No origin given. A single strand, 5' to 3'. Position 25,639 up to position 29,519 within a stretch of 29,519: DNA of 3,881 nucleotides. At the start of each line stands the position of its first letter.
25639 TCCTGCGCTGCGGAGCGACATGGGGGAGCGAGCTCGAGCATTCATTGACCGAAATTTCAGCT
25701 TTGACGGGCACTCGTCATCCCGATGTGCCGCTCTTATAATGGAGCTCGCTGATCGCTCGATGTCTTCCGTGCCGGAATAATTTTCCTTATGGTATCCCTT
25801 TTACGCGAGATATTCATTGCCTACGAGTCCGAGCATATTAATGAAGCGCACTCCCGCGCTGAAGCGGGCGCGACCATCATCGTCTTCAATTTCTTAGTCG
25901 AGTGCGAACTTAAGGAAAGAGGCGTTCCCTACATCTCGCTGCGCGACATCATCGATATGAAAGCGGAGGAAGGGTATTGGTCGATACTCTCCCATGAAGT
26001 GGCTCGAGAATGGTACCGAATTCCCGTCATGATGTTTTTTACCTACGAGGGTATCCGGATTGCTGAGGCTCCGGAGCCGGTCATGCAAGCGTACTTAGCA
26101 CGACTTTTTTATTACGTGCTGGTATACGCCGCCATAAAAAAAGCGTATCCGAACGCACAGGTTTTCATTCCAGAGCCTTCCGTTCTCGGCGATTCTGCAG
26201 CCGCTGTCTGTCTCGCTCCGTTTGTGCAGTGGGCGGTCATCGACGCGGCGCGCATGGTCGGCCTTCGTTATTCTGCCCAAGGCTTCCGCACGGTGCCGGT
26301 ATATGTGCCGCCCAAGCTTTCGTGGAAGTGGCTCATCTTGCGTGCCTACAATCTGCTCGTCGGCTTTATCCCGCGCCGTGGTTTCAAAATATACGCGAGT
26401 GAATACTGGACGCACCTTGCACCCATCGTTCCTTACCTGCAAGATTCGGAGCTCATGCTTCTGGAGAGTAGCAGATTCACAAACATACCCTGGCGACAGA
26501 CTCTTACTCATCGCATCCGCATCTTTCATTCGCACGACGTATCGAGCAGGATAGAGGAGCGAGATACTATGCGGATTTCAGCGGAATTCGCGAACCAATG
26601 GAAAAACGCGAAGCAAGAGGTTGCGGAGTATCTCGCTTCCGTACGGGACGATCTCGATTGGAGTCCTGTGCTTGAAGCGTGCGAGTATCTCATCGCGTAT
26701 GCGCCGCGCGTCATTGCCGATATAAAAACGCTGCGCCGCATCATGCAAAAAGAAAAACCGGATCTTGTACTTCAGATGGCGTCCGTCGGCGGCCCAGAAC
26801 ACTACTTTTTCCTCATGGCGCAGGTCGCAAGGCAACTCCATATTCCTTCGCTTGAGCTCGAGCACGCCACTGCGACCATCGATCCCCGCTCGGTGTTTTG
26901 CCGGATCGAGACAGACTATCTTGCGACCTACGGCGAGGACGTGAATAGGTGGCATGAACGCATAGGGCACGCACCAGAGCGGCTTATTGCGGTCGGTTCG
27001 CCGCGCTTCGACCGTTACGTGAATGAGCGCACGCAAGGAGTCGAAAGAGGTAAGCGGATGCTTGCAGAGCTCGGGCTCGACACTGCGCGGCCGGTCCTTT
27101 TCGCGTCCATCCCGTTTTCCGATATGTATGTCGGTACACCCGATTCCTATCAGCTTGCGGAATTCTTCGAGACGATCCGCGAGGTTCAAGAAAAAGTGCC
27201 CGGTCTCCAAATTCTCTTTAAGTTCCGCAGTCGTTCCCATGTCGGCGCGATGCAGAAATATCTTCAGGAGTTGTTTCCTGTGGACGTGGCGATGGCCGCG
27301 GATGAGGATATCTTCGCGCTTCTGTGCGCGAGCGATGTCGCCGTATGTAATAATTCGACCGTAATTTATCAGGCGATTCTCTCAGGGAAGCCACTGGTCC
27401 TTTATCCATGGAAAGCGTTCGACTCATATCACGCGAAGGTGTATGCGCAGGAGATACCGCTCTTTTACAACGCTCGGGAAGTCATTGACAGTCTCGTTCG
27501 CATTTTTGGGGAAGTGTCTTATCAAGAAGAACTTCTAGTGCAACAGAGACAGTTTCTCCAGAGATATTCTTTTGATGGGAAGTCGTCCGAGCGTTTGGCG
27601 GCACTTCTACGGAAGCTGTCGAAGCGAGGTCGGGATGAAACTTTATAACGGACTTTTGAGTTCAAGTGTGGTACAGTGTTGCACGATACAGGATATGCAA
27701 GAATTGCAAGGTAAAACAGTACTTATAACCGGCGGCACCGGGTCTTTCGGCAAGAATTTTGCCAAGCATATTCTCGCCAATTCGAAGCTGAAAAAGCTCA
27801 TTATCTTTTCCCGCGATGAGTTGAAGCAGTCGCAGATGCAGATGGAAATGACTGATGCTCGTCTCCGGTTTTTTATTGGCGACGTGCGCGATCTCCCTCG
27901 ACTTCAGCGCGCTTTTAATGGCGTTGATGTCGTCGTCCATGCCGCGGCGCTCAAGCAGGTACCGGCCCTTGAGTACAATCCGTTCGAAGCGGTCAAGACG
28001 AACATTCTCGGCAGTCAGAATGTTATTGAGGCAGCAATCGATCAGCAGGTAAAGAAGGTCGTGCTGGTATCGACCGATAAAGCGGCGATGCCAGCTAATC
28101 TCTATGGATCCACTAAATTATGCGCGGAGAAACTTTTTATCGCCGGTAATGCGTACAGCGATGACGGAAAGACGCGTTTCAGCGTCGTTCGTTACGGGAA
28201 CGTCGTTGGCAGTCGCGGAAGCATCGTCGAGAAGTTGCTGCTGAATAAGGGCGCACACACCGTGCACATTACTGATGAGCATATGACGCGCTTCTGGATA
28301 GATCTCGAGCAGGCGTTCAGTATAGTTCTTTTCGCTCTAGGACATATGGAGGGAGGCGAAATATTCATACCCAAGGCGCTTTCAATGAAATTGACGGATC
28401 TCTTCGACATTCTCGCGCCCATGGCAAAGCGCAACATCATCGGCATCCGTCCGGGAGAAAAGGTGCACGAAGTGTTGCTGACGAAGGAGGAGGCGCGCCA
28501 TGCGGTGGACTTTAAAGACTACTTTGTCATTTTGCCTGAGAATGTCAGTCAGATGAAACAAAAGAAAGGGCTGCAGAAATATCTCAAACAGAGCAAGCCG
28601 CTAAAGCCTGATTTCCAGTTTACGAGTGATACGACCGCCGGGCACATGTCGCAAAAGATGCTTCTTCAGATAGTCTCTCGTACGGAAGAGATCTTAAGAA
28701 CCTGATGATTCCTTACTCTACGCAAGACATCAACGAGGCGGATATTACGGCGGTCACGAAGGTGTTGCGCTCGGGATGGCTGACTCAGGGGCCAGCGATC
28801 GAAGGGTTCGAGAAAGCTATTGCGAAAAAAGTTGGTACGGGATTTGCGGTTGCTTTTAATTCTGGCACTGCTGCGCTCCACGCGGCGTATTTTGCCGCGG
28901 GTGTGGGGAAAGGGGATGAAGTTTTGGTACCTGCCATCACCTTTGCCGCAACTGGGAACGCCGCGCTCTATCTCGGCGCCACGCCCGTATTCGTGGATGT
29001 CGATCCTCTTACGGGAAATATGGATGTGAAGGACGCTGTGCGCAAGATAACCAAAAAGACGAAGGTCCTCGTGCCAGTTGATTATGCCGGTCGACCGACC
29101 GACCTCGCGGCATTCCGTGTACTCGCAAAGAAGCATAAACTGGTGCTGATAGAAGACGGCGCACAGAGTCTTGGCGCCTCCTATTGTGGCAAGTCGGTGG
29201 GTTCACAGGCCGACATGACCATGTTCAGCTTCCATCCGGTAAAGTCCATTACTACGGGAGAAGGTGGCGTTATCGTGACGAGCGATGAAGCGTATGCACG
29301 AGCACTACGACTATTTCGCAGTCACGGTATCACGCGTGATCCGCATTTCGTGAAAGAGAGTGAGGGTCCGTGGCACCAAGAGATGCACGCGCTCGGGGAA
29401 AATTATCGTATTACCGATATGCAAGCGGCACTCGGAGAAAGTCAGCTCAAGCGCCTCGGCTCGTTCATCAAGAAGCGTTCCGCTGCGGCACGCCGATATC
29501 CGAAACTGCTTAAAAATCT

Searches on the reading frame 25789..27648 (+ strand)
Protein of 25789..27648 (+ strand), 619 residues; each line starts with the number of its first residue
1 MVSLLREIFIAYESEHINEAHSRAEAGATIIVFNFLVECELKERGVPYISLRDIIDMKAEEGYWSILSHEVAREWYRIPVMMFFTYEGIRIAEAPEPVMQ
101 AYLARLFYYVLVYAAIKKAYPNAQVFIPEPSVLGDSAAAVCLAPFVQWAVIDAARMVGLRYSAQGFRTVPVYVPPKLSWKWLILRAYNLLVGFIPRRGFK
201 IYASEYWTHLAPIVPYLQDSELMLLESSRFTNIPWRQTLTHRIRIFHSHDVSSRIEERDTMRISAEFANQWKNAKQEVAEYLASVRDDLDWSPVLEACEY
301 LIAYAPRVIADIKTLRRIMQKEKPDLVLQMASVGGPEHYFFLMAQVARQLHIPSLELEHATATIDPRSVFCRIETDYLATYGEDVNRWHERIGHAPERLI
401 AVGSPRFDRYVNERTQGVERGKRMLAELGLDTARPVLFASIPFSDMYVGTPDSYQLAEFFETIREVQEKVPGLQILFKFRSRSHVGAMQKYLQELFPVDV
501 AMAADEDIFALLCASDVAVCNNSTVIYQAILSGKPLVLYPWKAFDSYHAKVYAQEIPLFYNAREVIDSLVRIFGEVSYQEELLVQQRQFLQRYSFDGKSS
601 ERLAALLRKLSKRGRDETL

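Call 5: search_protein_families(library=ncbifam, proteins=[window:25789-27648:+], max_evalue=0.01)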
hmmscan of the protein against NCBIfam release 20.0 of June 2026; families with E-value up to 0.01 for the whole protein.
window:25789-27648:+ (619 aa): 2 families
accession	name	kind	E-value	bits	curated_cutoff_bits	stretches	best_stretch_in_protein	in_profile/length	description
NF046086.1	BFO_1060_trans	domain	4.9e-10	39.1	200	1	311-610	35-363/365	BFO_1060 family glycosyltransferase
TIGR04396.2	surf_polysacc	subfamily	1.7e-05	24.2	125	1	500-613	249-365/427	surface carbohydrate biosynthesis protein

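Call 8: search_protein_families(library=pfam, proteins=[window:25789-27648:+], max_evalue=0.001)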
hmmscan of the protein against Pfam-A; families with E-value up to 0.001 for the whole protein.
window:25789-27648:+ (619 aa): 1 family
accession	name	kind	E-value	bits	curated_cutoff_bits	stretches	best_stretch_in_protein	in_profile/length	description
PF04464.20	Glyphos_transf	-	1.3e-06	28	22.1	1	388-606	149-364/367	CDP-Glycerol:Poly(glycerophosphate) glycerophosphotransferase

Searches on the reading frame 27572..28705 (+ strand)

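Call 8: search_protein_families(library=pfam, proteins=[window:27572-28705:+], max_evalue=0.001)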
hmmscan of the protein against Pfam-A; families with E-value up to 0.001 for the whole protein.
window:27572-28705:+ (377 aa): 12 families
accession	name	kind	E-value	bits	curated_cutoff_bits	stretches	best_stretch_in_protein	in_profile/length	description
PF02719.21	Polysacc_synt_2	-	9.5e-93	311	20.2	1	50-320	1-291/293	Polysaccharide biosynthesis protein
PF01370.27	Epimerase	-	1.3e-22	80.8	20.9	1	50-263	1-235/240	NAD dependent epimerase/dehydratase family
PF01073.25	3Beta_HSD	-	7.1e-18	65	22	1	51-174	1-122/280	3-beta hydroxysteroid dehydrogenase/isomerase family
PF16363.11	GDP_Man_Dehyd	-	1.4e-13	51.4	27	1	51-170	1-131/332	GDP-mannose 4,6 dehydratase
PF13460.12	NAD_binding_10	-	9.9e-11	42.3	27.2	1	54-172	1-102/184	NAD(P)H-binding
PF04321.23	RmlD_sub_bind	-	5.4e-10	39.3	27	1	49-227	2-167/287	RmlD substrate binding domain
PF07993.18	NAD_binding_4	-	8.3e-10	38.7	20.1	1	52-171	1-138/258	Male sterility protein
PF08659.16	KR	-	1.5e-08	35.2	22.6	1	49-168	2-136/180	KR domain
PF00106.31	adh_short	-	2.8e-06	27.4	26.6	1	48-184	1-155/195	short chain dehydrogenase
PF05368.20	NmrA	-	7.3e-06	26.2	27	1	48-165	3-104/298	NmrA-like family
PF01488.26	Shikimate_DH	-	6.3e-05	23.5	24.3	1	42-129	7-87/138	Shikimate / quinate 5-dehydrogenase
PF03435.24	Sacchrp_dh_NADP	-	0.00016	22.4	25.1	1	50-125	1-76/129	Saccharopine dehydrogenase NADP binding domain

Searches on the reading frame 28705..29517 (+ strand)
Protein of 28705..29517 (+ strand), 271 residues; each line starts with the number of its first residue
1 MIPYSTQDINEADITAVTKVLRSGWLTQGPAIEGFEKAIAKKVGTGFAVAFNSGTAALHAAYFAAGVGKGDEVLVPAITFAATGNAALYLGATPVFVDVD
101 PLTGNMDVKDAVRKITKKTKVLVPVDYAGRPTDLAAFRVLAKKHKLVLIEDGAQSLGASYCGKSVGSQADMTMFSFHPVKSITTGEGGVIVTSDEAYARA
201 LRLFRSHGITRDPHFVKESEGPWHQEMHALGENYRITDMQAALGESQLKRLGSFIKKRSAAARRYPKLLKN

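Call 8: search_protein_families(library=pfam, proteins=[window:28705-29517:+], max_evalue=0.001)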
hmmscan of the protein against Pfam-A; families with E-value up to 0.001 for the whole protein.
window:28705-29517:+ (271 aa): 5 families
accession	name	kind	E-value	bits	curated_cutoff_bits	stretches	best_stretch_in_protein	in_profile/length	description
PF01041.23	DegT_DnrJ_EryC1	-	2.1e-93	313.9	19.8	1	8-270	2-256/360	DegT/DnrJ/EryC1/StrS aminotransferase family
PF00155.27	Aminotran_1_2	-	1.2e-08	34.9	19.7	1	33-123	45-151/361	Aminotransferase class I and II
PF01212.27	Beta_elim_lyase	-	3.5e-07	30.3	27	1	31-215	33-215/288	Beta-eliminating lyase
PF01053.26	Cys_Met_Meta_PP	-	2.5e-06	26.8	27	1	29-213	51-235/381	Cys/Met metabolism PLP-dependent enzyme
PF00266.25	Aminotran_5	-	0.00035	20.1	21.5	1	32-177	45-200/371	Aminotransferase class-V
